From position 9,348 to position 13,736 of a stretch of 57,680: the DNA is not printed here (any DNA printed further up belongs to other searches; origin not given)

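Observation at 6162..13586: Polymorphic toxin locus whose variable cassette coincides with a sharp compositional break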

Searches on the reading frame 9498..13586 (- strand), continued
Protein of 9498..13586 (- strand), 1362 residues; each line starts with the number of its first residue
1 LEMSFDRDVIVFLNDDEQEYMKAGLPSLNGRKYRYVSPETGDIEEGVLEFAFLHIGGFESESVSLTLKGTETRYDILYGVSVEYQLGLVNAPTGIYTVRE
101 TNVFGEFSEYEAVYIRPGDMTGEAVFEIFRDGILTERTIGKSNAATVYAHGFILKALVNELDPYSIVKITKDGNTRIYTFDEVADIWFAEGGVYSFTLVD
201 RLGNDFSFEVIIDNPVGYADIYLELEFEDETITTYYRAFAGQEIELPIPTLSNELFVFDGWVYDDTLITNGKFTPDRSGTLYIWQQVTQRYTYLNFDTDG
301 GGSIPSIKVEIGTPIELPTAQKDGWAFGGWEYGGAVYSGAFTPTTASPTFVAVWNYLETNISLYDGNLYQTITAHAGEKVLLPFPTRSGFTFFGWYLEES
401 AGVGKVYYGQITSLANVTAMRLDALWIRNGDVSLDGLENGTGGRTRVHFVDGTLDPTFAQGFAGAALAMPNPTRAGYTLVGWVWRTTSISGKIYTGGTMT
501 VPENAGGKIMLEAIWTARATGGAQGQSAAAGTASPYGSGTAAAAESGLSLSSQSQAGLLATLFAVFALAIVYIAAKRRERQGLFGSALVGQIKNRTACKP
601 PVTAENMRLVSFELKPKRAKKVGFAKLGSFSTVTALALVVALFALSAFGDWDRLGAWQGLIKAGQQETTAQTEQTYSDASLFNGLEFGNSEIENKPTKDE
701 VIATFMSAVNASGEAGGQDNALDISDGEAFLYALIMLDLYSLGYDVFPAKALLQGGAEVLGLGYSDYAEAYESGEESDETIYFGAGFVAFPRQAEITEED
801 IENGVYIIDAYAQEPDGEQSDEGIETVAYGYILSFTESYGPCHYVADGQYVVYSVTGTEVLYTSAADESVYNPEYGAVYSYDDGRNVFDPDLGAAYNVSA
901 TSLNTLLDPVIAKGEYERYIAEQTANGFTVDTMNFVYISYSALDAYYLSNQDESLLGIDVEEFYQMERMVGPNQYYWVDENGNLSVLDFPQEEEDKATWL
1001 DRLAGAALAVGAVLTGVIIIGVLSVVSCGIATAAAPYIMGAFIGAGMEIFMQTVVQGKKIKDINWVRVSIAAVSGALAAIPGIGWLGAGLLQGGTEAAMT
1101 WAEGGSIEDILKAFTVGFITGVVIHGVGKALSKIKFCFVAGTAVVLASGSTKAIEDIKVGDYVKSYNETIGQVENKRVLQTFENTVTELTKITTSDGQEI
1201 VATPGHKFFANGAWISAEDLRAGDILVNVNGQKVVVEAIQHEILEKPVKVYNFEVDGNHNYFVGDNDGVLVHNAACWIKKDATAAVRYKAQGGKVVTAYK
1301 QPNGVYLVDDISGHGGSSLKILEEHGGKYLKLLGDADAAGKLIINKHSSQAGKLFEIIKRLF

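Call 40: find_related_loci(query=window:10197-13586:-, collection=metagenome_contigs, flank=10000)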
Query window:10197-13586:- (1130 aa) in metagenome_contigs; peptide patterns used: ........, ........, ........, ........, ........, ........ (x = any residue, [..] = any of these).
48 stretches matched a pattern; 2 encode a relative of the query (tblastn E <= 1e-3); 2 distinct loci.
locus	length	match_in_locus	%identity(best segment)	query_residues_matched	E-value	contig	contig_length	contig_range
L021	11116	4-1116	60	751-1130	8e-139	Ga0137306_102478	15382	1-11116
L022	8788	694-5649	33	225-520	3e-8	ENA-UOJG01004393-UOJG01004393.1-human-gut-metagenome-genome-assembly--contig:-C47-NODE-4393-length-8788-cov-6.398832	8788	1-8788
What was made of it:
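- Tried and rejected: The metagenome scan with the constant part found no close relative, only L021 at 60% (call 40).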

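Call 68: search_protein_families(library=pfam, proteins=[P0003, P0015, L015:11907-14780:+, L015:14773-17991:+], max_evalue=0.01)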
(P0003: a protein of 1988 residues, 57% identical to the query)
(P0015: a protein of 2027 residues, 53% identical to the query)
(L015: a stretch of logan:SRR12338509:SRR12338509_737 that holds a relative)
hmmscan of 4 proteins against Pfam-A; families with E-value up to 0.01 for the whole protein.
P0003 (1988 aa): 6 families
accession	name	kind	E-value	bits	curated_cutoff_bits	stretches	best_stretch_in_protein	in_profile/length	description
PF07591.16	PT-HINT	-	8.2e-27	94.6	27.7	1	1756-1880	7-137/137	Pretoxin HINT domain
PF09479.16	Flg_new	-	1.2e-14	54.6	27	0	901-938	4-40/65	Listeria-Bacteroides repeat domain (List_Bact_rpt)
PF14890.11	Intein_splicing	-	9e-07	29.3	35.8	1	1752-1844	3-104/155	Intein splicing domain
PF05203.21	Hom_end_hint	-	2.2e-05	25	32.1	1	1743-1769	1-27/228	Hom_end-associated Hint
PF01079.26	Hint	-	0.00083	19.4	29.7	1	1740-1825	10-97/213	Hint module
PF14623.11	Vint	-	0.0011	19.2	27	1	1743-1826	2-76/166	Hint-domain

P0015 (2027 aa): 8 families
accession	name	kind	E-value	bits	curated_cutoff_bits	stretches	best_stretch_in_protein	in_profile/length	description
PF07591.16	PT-HINT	-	5.5e-27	95.1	27.7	1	1764-1894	3-137/137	Pretoxin HINT domain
PF09479.16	Flg_new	-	1.3e-14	54.5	27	3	917-973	4-63/65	Listeria-Bacteroides repeat domain (List_Bact_rpt)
PF14890.11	Intein_splicing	-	1.3e-08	35.2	35.8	1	1766-1973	5-126/155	Intein splicing domain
PF18998.6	Flg_new_2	-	3.5e-05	24.1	23.6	0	930-967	18-54/73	Divergent InlB B-repeat domain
PF01079.26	Hint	-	0.00051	20.1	29.7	1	1751-1831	8-90/213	Hint module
PF14623.11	Vint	-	0.0016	18.7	27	1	1756-1839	2-76/166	Hint-domain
PF05203.21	Hom_end_hint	-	0.0021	18.5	32.1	1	1756-1782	1-27/228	Hom_end-associated Hint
PF17820.7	PDZ_6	-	0.004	17.3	27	0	1839-1859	16-34/54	PDZ domain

L015:11907-14780:+ (957 aa): 2 families
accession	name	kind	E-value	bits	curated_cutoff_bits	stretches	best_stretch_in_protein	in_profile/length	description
PF07523.18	Big_3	-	4.1e-05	24.2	21.2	1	129-193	2-68/68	Bacterial Ig-like domain (group 3)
PF09479.16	Flg_new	-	0.003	18.1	27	1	370-422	12-65/65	Listeria-Bacteroides repeat domain (List_Bact_rpt)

L015:14773-17991:+ (1072 aa): 2 families
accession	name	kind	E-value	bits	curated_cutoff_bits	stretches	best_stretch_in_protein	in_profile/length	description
PF02368.24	Big_2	-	0.0015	18.9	22.8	0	166-217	11-58/79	Bacterial Ig-like domain (group 2)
PF09479.16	Flg_new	-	0.0016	19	27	0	897-925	36-64/65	Listeria-Bacteroides repeat domain (List_Bact_rpt)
